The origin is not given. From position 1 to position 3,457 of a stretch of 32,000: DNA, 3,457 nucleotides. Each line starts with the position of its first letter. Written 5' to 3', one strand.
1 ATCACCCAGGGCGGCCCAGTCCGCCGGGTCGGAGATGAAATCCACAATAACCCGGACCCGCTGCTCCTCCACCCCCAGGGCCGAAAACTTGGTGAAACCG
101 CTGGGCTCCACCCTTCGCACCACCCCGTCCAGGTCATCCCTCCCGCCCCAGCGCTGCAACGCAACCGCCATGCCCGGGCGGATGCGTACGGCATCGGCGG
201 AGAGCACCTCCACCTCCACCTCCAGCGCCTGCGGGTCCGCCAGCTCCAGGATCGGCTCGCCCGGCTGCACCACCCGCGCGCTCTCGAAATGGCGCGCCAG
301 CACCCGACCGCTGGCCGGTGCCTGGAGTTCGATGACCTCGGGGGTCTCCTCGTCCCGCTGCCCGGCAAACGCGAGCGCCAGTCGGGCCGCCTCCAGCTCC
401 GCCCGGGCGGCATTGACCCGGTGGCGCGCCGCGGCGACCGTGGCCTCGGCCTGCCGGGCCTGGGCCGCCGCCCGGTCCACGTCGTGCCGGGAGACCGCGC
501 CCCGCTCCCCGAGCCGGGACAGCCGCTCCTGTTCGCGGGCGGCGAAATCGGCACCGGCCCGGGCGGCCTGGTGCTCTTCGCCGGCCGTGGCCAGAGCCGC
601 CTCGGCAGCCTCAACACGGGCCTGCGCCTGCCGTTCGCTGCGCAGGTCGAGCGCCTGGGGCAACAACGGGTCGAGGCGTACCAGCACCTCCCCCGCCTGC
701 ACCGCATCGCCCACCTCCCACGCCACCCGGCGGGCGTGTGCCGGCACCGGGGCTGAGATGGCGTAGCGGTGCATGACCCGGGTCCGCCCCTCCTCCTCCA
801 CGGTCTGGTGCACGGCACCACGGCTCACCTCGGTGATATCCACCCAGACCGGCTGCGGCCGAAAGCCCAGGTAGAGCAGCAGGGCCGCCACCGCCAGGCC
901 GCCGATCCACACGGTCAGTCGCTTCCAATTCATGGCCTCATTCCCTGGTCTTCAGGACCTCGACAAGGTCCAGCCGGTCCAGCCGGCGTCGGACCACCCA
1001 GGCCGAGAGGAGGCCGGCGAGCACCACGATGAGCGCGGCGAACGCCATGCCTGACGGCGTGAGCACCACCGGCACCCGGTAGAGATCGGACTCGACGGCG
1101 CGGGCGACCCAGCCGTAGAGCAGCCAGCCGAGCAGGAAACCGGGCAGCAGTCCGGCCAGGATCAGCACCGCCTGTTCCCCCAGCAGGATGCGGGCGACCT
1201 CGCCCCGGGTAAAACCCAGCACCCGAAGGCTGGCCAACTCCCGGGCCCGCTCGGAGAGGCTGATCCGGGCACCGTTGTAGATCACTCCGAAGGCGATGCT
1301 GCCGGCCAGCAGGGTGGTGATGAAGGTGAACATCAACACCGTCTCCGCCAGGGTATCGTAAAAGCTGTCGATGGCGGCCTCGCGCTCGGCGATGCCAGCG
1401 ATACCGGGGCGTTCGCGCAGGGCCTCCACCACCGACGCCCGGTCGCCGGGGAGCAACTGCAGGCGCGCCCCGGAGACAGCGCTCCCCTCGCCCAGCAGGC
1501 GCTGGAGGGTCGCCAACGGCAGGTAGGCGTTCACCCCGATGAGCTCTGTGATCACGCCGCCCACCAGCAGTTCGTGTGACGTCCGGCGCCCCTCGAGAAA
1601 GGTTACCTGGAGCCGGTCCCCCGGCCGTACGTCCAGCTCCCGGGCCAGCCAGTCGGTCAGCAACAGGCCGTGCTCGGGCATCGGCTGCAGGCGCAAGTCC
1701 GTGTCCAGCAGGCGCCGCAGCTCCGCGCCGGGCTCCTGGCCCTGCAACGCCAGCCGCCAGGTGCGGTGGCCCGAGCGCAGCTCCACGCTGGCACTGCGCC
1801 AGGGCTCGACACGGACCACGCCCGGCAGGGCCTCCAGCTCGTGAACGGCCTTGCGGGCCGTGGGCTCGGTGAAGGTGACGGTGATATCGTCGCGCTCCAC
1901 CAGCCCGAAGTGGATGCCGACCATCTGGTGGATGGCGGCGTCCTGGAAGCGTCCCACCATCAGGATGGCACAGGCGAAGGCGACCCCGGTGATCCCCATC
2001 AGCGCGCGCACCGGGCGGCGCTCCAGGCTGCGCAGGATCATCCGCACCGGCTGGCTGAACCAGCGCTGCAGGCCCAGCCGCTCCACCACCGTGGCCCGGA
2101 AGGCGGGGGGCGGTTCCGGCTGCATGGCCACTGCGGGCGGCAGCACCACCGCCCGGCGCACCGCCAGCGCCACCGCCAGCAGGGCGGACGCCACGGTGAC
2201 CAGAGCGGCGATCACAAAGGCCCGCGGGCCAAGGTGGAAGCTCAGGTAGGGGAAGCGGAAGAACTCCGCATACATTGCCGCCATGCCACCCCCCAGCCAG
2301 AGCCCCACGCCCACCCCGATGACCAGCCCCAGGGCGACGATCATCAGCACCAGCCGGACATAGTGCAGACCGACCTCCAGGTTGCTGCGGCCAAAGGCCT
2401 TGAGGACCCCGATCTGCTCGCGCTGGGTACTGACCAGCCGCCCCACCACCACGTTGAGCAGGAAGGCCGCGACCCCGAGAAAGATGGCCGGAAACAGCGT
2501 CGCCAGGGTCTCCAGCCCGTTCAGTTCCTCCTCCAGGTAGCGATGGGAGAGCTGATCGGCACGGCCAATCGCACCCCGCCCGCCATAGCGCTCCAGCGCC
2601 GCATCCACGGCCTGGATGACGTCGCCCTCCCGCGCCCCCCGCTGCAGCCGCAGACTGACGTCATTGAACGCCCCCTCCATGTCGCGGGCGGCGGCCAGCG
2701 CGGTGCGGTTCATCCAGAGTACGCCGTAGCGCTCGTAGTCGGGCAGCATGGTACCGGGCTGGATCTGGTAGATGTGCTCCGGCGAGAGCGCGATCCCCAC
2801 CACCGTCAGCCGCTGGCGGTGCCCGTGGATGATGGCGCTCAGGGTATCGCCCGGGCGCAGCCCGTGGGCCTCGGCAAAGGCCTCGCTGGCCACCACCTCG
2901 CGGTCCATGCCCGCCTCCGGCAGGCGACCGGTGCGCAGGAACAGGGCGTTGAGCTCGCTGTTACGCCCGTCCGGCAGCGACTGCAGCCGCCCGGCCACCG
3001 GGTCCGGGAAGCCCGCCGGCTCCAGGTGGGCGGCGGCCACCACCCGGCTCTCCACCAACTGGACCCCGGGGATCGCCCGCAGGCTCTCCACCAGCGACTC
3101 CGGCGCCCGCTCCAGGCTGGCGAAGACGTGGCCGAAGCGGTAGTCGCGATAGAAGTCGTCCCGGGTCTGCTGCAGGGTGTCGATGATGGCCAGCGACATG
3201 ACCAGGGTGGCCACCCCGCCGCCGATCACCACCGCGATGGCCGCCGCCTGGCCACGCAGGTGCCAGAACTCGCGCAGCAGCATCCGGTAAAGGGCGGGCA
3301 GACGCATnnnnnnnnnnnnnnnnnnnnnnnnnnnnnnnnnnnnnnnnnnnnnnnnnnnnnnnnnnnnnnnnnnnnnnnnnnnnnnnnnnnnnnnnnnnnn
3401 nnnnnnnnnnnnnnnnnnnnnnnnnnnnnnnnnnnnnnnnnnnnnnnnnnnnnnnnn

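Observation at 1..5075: Type VII (MacB/YbbP-like) ABC exporter with its own unclassifiable beta-barrel-like secreted protein inserted between the ATPase and permease genes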

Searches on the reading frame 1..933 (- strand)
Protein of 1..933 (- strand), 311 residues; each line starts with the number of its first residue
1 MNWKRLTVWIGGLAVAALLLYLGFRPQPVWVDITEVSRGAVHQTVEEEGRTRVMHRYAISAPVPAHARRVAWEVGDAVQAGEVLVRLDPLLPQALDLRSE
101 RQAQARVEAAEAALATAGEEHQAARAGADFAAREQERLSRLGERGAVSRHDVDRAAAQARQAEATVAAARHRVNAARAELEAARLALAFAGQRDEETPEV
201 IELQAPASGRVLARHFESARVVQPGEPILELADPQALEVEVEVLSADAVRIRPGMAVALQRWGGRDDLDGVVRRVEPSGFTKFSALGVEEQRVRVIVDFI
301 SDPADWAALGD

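Call 7: search_protein_families(library=ncbifam, proteins=[window:1-933:-], max_evalue=0.1)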
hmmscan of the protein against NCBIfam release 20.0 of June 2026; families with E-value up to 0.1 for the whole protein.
window:1-933:- (311 aa): 22 families
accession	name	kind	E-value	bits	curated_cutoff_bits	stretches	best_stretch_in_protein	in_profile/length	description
TIGR01730.1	RND_mfp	subfamily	6.2e-20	71.4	94.9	1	31-278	1-213/322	efflux RND transporter periplasmic adaptor subunit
TIGR00998.1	8a0101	subfamily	2.8e-15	56.1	390.8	1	59-286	45-292/334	EmrA/EmrK family multidrug efflux transporter periplasmic adaptor subunit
NF008606.0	PRK11578.1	equivalog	3.9e-15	55.8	342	1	24-277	30-264/371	macrolide transporter subunit MacA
TIGR00999.1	8a0102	subfamily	7.1e-15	54.8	319.3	1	75-277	1-169/271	CzcB/NccB family metal efflux transporter periplasmic adaptor subunit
TIGR02971.1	heterocyst_DevB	subfamily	6.1e-12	45.6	129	1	73-276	33-279/327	ABC exporter membrane fusion protein, DevB family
NF002939.0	PRK03598.1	equivalog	1.6e-11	44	393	1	68-265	56-269/332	secretion protein HlyD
NF007785.0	PRK10476.1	equivalog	3.1e-10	39.4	376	1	60-260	52-268/347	multidrug transporter subunit MdtN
TIGR01843.1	type_I_hlyD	subfamily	1.4e-06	27.6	208.65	2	148-258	221-330/422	HlyD family type I secretion periplasmic adaptor subunit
NF007362.0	PRK09859.1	equivalog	4.7e-05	22.7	738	1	31-188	36-175/385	multidrug transporter subunit MdtE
TIGR03794.1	NHLM_micro_HlyD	equivalog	6.9e-05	21.9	156.2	1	107-259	169-316/421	NHLP bacteriocin system secretion protein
NF045904.1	RND-peri-MexE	equivalog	0.00027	20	714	1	31-189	38-178/390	multidrug efflux RND transporter periplasmic adaptor subunit MexE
NF000272.2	OqxA_adapt_sub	exception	0.00058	18.9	835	1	29-188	40-181/391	multidrug efflux RND transporter periplasmic adaptor subunit OqxA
NF008589.1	PRK11556.1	equivalog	0.00062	18.8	391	1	72-191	100-201/392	MdtA/MuxA family multidrug efflux RND transporter periplasmic adaptor subunit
NF011604.1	PRK15030.1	equivalog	0.00086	18.4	765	1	104-190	102-181/397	multidrug efflux RND transporter periplasmic adaptor subunit AcrA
NF045680.1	DiMtlExpIhpB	equivalog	0.003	16.6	450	1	200-280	137-217/326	divalent metal ion exporter adaptor subunit IhpB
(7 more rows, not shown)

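Call 8: search_protein_families(library=pfam, proteins=[window:1-933:-], max_evalue=1)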
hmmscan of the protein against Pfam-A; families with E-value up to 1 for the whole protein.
window:1-933:- (311 aa): 6 families
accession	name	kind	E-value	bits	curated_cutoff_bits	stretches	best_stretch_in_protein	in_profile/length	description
PF13437.12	HlyD_3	-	2.9e-15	57.3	22.2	2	203-279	2-80/106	HlyD family secretion protein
PF16576.10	HlyD_D23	-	2.6e-09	37.1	30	1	70-260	33-168/214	Barrel-sandwich domain of CusB or HlyD membrane-fusion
PF01000.31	RNA_pol_A_bac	-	0.0019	18.8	33.9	1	192-243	37-91/119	RNA polymerase Rpb3/RpoA insert domain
PF13533.13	Biotin_lipoyl_2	-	0.0041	17.4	29.8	1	59-88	3-32/32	Biotin-lipoyl like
PF00364.28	Biotin_lipoyl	-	0.023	15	22.1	0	69-86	18-35/73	Biotin-requiring enzyme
PF02321.23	OEP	-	0.098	12.9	22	1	98-182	100-184/187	Outer membrane efflux protein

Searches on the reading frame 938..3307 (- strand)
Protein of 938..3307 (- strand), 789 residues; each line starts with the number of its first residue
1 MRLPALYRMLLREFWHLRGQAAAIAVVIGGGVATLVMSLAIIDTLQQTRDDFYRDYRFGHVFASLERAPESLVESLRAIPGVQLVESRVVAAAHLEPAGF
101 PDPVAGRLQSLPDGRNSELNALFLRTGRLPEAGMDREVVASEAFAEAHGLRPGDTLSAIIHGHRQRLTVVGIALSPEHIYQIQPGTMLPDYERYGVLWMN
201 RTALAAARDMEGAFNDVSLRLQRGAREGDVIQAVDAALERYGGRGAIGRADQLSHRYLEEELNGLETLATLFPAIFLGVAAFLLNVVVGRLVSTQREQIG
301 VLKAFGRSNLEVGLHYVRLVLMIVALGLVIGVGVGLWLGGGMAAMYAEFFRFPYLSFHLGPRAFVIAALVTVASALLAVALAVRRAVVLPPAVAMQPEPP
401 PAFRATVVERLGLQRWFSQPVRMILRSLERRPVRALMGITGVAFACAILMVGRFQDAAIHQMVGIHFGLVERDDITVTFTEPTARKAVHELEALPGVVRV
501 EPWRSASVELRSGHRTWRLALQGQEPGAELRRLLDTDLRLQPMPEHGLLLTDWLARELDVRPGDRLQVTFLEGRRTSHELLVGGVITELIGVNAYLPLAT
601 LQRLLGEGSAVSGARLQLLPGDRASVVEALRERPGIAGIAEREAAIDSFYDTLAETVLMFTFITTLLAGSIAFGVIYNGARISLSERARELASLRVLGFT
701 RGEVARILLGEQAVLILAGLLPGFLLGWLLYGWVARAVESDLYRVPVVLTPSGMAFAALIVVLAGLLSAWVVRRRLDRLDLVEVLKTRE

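Call 4: search_protein_families(library=pfam, proteins=[window:938-3307:-], max_evalue=1)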
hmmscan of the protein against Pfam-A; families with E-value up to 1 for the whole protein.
window:938-3307:- (789 aa): 2 families
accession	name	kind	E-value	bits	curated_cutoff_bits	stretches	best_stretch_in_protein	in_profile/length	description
PF02687.27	FtsX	-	2.3e-29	102.3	25.5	2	665-776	4-115/120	FtsX-like permease C-terminal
PF04014.23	MazE_antitoxin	-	0.032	14.6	24.7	0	143-161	15-33/48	Antidote-toxin recognition MazE, bacterial antitoxin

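Call 7: search_protein_families(library=ncbifam, proteins=[window:938-3307:-], max_evalue=0.1)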
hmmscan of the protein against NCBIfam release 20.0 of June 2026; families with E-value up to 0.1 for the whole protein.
window:938-3307:- (789 aa): 6 families
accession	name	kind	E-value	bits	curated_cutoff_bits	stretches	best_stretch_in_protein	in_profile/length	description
TIGR03434.1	ADOP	subfamily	4e-10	38.5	622.3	2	225-397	635-802/803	ADOP family duplicated permease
TIGR02212.1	lolCE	equivalog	1.1e-08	34.4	362.45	1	485-735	76-343/411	lipoprotein-releasing ABC transporter permease subunit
TIGR01185.1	devC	equivalog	2.5e-05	23.5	290.35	1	655-776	254-371/380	ABC transporter permease DevC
NF038346.1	FtsX_actino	exception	0.003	17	250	1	623-769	146-294/308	permease-like cell division protein FtsX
TIGR00439.2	FtsX_Gneg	equivalog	0.0064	15.7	255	1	626-775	136-289/292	permease-like cell division protein FtsX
NF045602.2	BstC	equivalog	0.055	13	350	1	434-479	86-131/250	sterol transporter outer membrane protein BstC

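Call 19: find_related_loci(query=window:938-3307:-, collection=genome_contigs, flank=6000)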
Query window:938-3307:- (789 aa) in genome_contigs; peptide patterns used: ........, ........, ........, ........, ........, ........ (x = any residue, [..] = any of these).
450 stretches matched a pattern; 385 encode a relative of the query (tblastn E <= 1e-3); the best 80 are kept; 80 distinct loci.
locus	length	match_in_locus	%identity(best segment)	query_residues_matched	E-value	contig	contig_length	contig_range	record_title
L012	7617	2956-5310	59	5-789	0e+0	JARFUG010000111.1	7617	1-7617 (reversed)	MAG: Desulfuromonadales bacterium isolate QDN-W04B-4228_sbin_13 NODE_6325_length_7617_cov_25.269638, whole genome shotgu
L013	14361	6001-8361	55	3-789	0e+0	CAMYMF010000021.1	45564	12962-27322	MAG: uncultured Nitrospirae bacterium isolate ES_M_CG2-30-53-67_01 genome assembly, contig: scaffold_829, whole genome s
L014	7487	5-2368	53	2-789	0e+0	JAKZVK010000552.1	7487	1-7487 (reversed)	MAG: Bryobacterales bacterium isolate Langseth_MAG_00109 Langseth_MAG_00109_000000000552, whole genome shotgun sequence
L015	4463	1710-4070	55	3-789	0e+0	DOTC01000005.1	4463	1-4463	MAG TPA_asm: Deltaproteobacteria bacterium isolate UBA11853 contig_2681, whole genome shotgun sequence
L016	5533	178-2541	55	2-789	0e+0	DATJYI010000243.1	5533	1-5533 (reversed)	MAG TPA_asm: Nitrospiria bacterium isolate SMAG_U15148 k141_3180992, whole genome shotgun sequence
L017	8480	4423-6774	56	6-789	0e+0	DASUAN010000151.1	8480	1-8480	MAG TPA_asm: Candidatus Deferrimicrobiaceae bacterium isolate SMAG_U2496 k141_167552, whole genome shotgun sequence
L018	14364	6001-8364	53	2-789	0e+0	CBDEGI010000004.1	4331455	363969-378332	MAG: Bryobacterales bacterium isolate 10a21c94-7eb8-427e-b2a2-b5379825a615 genome assembly, contig: contig_4, whole geno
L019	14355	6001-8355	53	5-789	0e+0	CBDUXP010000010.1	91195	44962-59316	MAG TPA_asm: uncultured bacterium isolate SRR22302371_binner123_Refined_25 genome assembly, contig: ERZ26661859.74, whol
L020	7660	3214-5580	53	1-789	0e+0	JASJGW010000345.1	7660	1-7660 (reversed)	MAG: Gammaproteobacteria bacterium isolate ChS5.bin.15 ChesSed_k141_1405770, whole genome shotgun sequence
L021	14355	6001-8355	54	5-789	0e+0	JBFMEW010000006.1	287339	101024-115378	MAG: Acidobacteriota bacterium isolate MAG255 MAG255_6, whole genome shotgun sequence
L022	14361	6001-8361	52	3-789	0e+0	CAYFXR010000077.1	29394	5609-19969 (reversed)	MAG TPA_asm: uncultured Nitrospiraceae bacterium isolate ERP108616_co1_67 genome assembly, contig: k119_952786, whole ge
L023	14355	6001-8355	52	5-789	0e+0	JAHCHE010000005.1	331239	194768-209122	MAG: Bryobacteraceae bacterium isolate TGS_ACI2 ACI2_5, whole genome shotgun sequence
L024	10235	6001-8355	55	5-789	0e+0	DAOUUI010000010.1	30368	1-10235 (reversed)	MAG TPA_asm: Deltaproteobacteria bacterium isolate CSMAG_819 CSMAG_819_k141_482793_length_30368_cov_12.3741, whole genom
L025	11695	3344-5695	52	5-789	0e+0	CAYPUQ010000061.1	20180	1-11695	MAG TPA_asm: uncultured Solibacteraceae bacterium isolate SRP217488_co1_14 genome assembly, contig: NODE_1576_length_201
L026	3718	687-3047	53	3-789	0e+0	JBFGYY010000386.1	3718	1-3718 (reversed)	MAG: Motiliproteus sp. isolate Mix_sand06.2021.04.G.28 k141_2389361_length_3718_cov_11.4666, whole genome shotgun sequen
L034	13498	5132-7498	51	3-789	0e+0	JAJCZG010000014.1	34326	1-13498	MAG: Deltaproteobacteria bacterium isolate OFTM298 OFTM298_13, whole genome shotgun sequence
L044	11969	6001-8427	51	5-789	0e+0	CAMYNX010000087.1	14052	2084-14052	MAG: uncultured Gammaproteobacteria bacterium isolate FCS_M_Gamma_074 genome assembly, contig: scaffold_3942, whole geno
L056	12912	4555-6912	54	10-789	0e+0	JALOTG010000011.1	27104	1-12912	MAG: Thiobacillaceae bacterium isolate Prado227 scaffold_1016, whole genome shotgun sequence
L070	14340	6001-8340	49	10-789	0e+0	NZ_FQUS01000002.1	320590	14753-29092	Fodinibius roseus strain DSM 21986, whole genome shotgun sequence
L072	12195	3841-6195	50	5-789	0e+0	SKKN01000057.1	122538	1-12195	MAG: Gemmatimonadetes bacterium isolate CSSed162cmA_160 CSSed16-2cmA-26, whole genome shotgun sequence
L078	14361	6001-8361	45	3-789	0e+0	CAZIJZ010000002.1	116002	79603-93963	MAG TPA_asm: uncultured Smithella sp. isolate SRP294416_co1_273 genome assembly, contig: NODE_130_length_116002_cov_72.7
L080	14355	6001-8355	51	5-789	0e+0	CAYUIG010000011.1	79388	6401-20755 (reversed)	MAG TPA_asm: uncultured Gemmatimonadaceae bacterium isolate SRP193661_co2_98 genome assembly, contig: NODE_291_length_79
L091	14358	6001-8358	51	3-788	0e+0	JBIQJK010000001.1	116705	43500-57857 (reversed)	MAG: Planctomycetaceae bacterium isolate mag.87f NODE_213_length_116705, whole genome shotgun sequence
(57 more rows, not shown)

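Call 28: search_solved_structures(query=window:938-3307:-, max_evalue=0.01)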
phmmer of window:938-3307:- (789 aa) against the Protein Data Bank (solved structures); distinct sequences matched with E-value up to 0.01: 0.

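Call 53: search_protein_families(library=pfam, alignment_id=A5, max_evalue=0.00001)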
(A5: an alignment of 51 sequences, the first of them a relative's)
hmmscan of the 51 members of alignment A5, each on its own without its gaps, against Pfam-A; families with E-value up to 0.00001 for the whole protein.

A. member 1, L012:6786-7547:+ (254 aa): 0 families

B. families by the number of members that match (of 51 scanned): 27 families (the first 25 are shown)
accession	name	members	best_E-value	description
PF02321.23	OEP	5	3.8e-64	Outer membrane efflux protein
PF03773.19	ArsP_1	4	7.2e-15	Predicted permease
PF13482.12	RNase_H_2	3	2.2e-27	RNase_H superfamily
PF01208.23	URO-D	3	1.5e-19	Uroporphyrinogen decarboxylase (URO-D)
PF05787.19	PhoX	1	4.4e-95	Alkaline phosphatase PhoX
PF01676.23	Metalloenzyme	1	4.5e-73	Metalloenzyme superfamily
PF06415.18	iPGM_N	1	1.9e-68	BPG-independent PGAM N-terminus (iPGM_N)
PF00999.27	Na_H_Exchanger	1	8.5e-62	Sodium/hydrogen exchanger, transmembrane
PF01739.24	CheR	1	8.5e-39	CheR methyltransferase, SAM binding domain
PF04951.18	Peptidase_M55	1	6.2e-37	D-aminopeptidase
PF11563.14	Protoglobin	1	4.4e-36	Protoglobin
PF01936.24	NYN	1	3.8e-35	NYN domain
PF05229.21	SCPU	1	4.9e-26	Spore Coat Protein U domain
PF04367.18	DUF502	1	8.7e-26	Protein of unknown function (DUF502)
PF01757.29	Acyl_transf_3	1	1.2e-24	Acyltransferase domain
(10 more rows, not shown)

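Call 54: search_protein_families(library=pfam, proteins=[L023:3769-5187:+, L070:3837-5201:+, L072:1664-3052:+, L080:3991-5277:+, L034:3008-4261:+, L044:9718-11157:+, L056:3455-4447:+, L078:5108-5638:+, L091:5468-5899:+, L056:2574-3266:-], max_evalue=0.01)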
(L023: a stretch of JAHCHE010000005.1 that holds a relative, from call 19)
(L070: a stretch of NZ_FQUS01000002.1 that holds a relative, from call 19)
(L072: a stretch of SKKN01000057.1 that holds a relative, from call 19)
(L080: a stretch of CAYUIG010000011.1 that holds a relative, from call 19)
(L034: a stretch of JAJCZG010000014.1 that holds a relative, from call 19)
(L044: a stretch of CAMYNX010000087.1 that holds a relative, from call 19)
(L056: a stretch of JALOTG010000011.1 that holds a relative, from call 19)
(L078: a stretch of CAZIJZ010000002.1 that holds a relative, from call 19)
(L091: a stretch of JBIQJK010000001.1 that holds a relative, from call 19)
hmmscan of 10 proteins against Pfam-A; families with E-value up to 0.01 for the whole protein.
L023:3769-5187:+ (473 aa): 1 family
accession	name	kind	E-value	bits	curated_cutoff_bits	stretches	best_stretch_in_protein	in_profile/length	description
PF04916.18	Phospholip_B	-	1.2e-17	64.3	27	1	158-294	159-303/487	Phospholipase B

L070:3837-5201:+ (455 aa): 1 family
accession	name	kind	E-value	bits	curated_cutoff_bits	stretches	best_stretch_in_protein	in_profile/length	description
PF02321.23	OEP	-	3.8e-64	216.4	22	2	263-440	6-181/187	Outer membrane efflux protein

L072:1664-3052:+ (463 aa): 1 family
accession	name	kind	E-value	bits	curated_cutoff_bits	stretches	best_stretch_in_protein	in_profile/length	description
PF02321.23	OEP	-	7.7e-52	176.3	22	2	273-460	2-187/187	Outer membrane efflux protein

L080:3991-5277:+ (429 aa): 1 family
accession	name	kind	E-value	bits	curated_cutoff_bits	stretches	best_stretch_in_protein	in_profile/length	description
PF02321.23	OEP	-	2.9e-50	171.1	22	2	244-426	7-187/187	Outer membrane efflux protein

L034:3008-4261:+ (418 aa): 1 family
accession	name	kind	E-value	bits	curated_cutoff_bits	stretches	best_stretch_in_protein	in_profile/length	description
PF00999.27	Na_H_Exchanger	-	8.5e-62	209.6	26.2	1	14-395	4-374/375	Sodium/hydrogen exchanger, transmembrane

L044:9718-11157:+ (480 aa): 1 family
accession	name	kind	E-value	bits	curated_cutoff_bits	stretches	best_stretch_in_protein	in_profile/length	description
PF13482.12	RNase_H_2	-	1.8e-26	93.5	22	1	306-476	1-163/165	RNase_H superfamily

L056:3455-4447:+ (331 aa): 1 family
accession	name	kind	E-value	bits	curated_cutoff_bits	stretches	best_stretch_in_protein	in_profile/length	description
PF07589.16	PEP-CTERM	-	1.8e-07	31.4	20.7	1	305-328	2-24/24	PEP-CTERM motif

L078:5108-5638:+ (177 aa): 1 family
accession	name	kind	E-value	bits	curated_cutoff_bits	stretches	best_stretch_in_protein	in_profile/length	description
PF18539.7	DUF5625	-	6.5e-20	72.2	26.9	1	33-170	2-130/131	Domain of unknown function (DUF5625)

L091:5468-5899:+ (144 aa): 0 families

L056:2574-3266:- (230 aa): 1 family
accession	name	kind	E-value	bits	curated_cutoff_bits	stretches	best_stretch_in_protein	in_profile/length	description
PF09968.15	DUF2202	-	2.9e-50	170.7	22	1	69-229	1-160/162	Uncharacterized protein domain (DUF2202)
